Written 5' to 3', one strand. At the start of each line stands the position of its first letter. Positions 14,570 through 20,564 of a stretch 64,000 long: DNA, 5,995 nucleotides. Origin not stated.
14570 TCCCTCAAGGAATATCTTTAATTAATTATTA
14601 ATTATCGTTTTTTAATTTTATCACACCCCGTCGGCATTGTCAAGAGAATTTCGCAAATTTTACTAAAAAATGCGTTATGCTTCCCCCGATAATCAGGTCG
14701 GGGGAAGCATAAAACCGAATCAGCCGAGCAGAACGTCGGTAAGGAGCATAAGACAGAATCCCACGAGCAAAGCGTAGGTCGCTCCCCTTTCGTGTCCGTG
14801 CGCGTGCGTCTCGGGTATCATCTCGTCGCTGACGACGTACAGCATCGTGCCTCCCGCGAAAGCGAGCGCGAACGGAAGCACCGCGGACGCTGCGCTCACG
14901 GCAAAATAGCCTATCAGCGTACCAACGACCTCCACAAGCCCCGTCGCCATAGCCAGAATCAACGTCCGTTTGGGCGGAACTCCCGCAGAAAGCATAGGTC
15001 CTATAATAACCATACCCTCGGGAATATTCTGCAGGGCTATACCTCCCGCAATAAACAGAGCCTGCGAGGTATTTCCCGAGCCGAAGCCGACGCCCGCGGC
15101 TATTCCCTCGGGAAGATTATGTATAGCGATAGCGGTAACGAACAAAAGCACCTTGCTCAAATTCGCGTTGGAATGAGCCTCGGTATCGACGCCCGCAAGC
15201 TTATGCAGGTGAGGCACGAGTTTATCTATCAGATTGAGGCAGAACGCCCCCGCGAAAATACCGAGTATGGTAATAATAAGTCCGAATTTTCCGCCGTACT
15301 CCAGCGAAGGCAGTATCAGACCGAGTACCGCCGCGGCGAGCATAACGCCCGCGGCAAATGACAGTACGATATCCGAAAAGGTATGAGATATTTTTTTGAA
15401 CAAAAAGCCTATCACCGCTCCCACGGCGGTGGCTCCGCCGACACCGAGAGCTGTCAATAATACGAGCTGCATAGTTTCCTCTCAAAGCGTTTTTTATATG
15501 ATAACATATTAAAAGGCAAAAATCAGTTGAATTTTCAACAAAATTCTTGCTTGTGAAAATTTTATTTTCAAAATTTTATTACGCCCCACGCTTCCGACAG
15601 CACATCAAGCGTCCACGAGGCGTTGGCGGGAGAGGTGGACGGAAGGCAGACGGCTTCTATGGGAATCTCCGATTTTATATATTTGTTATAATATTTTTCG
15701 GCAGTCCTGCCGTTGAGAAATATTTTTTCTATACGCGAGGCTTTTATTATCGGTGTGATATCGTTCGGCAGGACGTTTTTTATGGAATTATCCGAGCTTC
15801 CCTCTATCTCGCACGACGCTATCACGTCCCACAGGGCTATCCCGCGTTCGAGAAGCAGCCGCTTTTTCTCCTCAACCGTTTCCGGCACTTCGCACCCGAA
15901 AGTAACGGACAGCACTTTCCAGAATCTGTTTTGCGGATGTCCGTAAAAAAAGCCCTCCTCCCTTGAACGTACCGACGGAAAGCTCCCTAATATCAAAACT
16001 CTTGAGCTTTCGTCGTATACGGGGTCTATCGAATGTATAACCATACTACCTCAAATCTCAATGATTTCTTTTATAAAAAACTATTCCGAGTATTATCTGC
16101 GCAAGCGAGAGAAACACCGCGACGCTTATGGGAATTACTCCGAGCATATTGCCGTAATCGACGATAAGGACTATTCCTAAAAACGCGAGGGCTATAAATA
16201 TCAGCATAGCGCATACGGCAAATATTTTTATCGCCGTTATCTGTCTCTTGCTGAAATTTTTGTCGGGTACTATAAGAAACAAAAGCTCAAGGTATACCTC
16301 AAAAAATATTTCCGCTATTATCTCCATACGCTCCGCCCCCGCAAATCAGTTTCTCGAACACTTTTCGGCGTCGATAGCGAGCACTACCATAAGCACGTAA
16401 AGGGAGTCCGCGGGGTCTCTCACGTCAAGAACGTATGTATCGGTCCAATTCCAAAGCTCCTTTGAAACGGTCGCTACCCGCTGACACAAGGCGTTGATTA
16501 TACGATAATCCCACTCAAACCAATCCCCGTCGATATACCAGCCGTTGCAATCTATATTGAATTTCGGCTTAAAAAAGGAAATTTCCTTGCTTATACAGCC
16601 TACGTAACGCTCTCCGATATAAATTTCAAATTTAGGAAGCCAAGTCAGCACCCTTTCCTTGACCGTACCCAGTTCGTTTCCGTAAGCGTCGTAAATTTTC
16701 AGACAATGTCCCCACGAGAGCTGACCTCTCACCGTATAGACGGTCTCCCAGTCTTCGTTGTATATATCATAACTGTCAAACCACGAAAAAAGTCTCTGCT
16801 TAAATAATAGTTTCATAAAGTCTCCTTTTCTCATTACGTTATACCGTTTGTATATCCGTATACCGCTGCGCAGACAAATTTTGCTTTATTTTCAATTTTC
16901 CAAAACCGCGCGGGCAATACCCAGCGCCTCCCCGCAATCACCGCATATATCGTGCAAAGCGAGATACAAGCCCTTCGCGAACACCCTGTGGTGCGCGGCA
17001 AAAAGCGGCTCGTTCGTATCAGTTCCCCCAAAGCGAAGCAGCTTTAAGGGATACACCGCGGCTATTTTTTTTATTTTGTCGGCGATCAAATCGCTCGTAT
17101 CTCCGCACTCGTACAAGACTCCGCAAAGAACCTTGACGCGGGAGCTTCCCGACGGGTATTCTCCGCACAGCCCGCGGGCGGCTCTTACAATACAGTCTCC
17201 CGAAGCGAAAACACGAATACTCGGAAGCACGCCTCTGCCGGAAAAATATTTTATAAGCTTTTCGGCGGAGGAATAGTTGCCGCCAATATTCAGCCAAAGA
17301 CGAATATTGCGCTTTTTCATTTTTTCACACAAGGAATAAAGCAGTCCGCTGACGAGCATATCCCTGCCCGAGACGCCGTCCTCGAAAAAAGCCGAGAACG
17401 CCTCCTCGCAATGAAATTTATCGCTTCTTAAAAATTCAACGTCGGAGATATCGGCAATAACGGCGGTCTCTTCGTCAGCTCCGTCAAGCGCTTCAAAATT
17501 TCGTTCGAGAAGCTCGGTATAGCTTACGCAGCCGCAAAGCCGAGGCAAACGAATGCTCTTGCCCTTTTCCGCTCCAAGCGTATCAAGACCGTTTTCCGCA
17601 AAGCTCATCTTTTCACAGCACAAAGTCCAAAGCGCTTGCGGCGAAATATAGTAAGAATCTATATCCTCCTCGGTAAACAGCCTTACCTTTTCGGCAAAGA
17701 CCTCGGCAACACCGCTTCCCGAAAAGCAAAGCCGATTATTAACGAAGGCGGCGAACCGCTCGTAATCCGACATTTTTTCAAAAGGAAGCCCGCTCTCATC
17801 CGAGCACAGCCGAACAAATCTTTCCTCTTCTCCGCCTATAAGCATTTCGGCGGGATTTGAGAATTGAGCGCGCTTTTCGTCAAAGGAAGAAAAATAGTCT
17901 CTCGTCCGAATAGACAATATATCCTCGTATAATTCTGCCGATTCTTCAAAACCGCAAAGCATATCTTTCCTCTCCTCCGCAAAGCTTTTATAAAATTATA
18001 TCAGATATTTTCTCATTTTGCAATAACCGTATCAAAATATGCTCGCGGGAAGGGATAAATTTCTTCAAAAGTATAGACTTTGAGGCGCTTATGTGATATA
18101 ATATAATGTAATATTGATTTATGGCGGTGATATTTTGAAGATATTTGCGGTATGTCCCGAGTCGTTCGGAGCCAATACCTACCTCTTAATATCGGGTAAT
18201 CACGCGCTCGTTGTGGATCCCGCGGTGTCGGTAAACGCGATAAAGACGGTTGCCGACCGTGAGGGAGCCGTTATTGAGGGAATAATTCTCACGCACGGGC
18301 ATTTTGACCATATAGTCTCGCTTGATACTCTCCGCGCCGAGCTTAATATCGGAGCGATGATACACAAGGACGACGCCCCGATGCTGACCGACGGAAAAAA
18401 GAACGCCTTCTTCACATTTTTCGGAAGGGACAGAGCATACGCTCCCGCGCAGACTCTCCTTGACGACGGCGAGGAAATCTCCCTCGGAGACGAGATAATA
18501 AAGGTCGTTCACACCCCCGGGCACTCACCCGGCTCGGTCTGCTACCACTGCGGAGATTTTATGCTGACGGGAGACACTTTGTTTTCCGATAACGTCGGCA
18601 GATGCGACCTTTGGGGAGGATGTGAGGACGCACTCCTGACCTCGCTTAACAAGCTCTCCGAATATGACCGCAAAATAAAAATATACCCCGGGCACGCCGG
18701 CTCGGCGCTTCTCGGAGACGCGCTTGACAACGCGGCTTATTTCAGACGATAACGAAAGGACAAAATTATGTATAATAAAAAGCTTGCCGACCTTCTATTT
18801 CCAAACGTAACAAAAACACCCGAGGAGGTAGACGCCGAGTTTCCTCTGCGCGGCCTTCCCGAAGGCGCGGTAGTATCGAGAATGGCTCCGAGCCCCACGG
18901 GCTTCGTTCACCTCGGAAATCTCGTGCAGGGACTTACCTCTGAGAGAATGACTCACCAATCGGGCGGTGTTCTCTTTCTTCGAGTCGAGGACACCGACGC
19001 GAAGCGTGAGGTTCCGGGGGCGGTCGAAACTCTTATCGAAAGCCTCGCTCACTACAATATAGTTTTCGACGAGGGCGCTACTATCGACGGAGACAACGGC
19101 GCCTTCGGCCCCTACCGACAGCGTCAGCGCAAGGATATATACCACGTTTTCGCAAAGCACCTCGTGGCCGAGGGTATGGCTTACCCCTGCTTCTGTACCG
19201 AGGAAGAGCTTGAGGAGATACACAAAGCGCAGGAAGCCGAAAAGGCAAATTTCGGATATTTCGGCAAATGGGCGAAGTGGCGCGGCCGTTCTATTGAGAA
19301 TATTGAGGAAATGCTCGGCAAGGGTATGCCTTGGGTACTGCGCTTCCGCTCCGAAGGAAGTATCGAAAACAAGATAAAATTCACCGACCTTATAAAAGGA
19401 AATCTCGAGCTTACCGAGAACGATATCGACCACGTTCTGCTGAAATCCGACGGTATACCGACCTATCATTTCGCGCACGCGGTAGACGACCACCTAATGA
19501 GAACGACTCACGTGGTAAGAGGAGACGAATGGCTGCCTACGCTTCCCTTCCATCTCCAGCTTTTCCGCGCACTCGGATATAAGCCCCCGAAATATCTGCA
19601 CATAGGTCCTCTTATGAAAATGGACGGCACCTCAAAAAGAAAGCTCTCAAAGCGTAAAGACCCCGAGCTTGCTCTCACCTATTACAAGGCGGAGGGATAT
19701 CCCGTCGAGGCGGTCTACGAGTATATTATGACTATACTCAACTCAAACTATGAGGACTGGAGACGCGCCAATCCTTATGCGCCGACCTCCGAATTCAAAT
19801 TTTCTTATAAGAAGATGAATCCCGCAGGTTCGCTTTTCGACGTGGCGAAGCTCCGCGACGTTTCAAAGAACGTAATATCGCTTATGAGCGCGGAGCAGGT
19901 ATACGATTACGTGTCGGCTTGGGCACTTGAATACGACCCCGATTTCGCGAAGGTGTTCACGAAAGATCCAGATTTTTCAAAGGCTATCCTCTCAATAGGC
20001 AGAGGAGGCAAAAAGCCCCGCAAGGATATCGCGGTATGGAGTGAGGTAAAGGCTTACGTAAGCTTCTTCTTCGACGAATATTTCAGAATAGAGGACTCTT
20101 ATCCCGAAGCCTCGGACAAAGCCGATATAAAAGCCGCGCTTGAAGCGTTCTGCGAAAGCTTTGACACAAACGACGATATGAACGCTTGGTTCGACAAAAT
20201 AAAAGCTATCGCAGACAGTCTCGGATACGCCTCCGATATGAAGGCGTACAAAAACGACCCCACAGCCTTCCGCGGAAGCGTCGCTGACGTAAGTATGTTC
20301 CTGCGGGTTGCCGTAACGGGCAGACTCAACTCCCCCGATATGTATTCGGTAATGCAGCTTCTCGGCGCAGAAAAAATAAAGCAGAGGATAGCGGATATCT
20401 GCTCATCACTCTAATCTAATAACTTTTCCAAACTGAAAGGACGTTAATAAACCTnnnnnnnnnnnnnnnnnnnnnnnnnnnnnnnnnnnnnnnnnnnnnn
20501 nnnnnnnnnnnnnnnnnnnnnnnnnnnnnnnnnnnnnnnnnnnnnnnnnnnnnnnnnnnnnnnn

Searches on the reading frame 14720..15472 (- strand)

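Call 46: search_protein_families(library=pfam, proteins=[window:14720-15472:-], max_evalue=0.01)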
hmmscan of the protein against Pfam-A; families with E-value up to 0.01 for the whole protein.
window:14720-15472:- (250 aa): 2 families
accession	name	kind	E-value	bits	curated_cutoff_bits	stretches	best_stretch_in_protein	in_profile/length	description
PF02535.28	Zip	-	1.5e-25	90.6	35.1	2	108-244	178-321/323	ZIP Zinc transporter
PF02659.21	Mntp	-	0.0029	17.8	24.4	1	167-231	4-68/152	Putative manganese efflux pump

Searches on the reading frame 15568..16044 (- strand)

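Call 46: search_protein_families(library=pfam, proteins=[window:15568-16044:-], max_evalue=0.01)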
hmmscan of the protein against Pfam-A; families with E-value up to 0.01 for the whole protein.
window:15568-16044:- (158 aa): 1 family
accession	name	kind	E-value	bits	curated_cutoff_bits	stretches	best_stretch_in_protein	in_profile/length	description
PF03167.25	UDG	-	8.1e-11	42.6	24.3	1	9-153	3-137/141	Uracil DNA glycosylase superfamily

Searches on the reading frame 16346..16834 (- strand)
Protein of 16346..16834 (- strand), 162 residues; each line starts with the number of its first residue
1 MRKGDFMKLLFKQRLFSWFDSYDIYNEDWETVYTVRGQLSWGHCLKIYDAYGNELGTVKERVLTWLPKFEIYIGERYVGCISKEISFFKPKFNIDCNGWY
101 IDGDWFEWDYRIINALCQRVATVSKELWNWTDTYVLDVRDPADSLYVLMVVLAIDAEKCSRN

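Call 46: search_protein_families(library=pfam, proteins=[window:16346-16834:-], max_evalue=0.01)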
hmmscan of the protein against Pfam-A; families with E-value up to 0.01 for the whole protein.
window:16346-16834:- (162 aa): 1 family
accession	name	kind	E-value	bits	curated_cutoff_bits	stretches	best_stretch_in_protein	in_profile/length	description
PF04525.18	LOR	-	4.3e-09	36.7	24.5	1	19-152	27-186/187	LURP-one-related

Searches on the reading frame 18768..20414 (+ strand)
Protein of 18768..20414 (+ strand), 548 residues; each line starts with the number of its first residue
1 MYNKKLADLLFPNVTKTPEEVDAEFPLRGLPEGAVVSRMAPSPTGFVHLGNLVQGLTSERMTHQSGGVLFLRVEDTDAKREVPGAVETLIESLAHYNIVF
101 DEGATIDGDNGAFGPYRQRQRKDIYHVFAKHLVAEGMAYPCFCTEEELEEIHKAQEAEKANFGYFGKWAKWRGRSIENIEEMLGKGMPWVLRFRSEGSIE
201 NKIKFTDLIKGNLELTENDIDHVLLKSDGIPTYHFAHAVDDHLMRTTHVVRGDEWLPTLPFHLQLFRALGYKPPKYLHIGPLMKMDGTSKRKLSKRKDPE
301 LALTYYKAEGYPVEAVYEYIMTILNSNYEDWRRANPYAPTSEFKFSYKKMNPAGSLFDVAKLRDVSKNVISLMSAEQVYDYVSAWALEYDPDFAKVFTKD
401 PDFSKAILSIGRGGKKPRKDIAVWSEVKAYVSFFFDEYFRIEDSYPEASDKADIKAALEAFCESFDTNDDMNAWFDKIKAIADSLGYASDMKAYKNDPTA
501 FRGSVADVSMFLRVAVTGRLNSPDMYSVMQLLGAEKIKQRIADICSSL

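Call 70: search_protein_families(library=pfam, proteins=[window:18768-20414:+], max_evalue=0.00001)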
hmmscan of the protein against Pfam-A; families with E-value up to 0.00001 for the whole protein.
window:18768-20414:+ (548 aa): 2 families
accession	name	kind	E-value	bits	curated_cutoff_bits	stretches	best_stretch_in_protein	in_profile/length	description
PF00749.27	tRNA-synt_1c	-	1.1e-60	205.7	23.4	1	35-321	2-273/314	tRNA synthetases class I (E and Q), catalytic domain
PF19269.4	Anticodon_2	-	2.1e-10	41.6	23.6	1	421-543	27-139/141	Anticodon binding domain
